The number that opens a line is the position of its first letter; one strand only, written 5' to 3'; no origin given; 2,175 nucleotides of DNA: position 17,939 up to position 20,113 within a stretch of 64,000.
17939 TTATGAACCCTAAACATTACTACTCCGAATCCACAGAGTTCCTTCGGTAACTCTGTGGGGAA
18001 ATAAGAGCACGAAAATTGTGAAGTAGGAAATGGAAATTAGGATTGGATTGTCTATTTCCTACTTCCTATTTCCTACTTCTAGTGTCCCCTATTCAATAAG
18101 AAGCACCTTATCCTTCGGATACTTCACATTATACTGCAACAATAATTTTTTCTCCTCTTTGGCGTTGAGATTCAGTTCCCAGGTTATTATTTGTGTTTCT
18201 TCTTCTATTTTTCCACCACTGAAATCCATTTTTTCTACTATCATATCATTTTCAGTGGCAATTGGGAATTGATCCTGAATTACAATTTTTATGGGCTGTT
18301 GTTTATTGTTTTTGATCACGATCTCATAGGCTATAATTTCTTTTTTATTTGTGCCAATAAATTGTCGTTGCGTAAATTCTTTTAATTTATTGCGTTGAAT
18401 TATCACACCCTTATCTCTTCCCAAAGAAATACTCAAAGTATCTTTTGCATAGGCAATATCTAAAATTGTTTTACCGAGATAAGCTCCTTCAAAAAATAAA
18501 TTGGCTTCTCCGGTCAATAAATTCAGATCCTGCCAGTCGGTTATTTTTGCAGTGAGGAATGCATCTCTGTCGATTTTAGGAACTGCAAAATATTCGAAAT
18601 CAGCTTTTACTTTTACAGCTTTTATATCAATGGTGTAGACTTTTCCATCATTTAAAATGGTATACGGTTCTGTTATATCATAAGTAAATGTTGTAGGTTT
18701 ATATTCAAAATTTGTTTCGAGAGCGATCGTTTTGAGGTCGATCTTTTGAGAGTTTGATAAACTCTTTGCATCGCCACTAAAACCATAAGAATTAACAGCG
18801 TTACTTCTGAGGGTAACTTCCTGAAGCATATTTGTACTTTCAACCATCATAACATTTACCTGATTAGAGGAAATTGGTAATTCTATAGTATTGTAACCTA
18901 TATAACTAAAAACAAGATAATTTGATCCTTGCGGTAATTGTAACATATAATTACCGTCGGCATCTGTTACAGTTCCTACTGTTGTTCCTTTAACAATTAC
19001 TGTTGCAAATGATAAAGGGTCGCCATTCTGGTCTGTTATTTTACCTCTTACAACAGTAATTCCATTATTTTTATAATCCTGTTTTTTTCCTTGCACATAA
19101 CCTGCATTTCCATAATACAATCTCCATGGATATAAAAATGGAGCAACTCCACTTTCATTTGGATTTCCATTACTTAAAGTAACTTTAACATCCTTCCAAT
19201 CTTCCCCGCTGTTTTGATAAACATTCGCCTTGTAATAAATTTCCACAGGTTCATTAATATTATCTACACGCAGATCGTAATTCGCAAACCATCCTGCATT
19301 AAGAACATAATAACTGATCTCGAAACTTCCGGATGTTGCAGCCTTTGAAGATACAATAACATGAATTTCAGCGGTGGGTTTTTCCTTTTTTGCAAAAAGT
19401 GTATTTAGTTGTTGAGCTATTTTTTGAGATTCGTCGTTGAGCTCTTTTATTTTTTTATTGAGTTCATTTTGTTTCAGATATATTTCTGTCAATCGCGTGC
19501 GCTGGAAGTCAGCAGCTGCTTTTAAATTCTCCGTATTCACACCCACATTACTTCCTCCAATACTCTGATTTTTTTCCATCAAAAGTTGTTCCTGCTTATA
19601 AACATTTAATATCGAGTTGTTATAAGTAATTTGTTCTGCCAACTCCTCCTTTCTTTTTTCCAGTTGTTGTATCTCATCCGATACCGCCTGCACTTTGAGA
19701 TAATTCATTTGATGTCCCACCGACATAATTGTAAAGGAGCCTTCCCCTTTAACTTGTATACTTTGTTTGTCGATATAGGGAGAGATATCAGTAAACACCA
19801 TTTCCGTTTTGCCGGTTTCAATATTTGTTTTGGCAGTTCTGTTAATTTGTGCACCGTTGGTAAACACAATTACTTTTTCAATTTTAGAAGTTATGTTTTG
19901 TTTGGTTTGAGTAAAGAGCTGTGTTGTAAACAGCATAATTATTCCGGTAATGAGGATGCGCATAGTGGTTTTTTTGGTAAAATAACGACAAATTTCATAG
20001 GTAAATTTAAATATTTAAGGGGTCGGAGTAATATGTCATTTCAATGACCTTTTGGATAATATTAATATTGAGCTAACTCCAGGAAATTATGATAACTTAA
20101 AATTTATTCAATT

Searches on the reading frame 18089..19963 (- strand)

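Call 78: search_protein_families(library=pfam, proteins=[window:18089-19963:-], max_evalue=0.00001)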
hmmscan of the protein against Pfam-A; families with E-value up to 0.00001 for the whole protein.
window:18089-19963:- (624 aa): 5 families
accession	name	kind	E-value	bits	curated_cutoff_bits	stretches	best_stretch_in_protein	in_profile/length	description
PF13598.12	DUF4139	-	2.8e-47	161.5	31.8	1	215-617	2-205/205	Domain of unknown function (DUF4139)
PF13600.11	DUF4140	-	4.1e-21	75.7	27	1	31-125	1-94/98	N-terminal domain of unknown function (DUF4140)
PF13715.12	CarbopepD_reg_2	-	2.4e-20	72.8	32.2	1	305-384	1-87/88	CarboxypepD_reg-like domain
PF13620.12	CarboxypepD_reg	-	7e-14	52.4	32.3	1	305-365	2-70/82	Carboxypeptidase regulatory-like domain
PF15976.11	CooC_C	-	3.8e-06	27.3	29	0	300-374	14-87/93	CS1-pili formation C-terminal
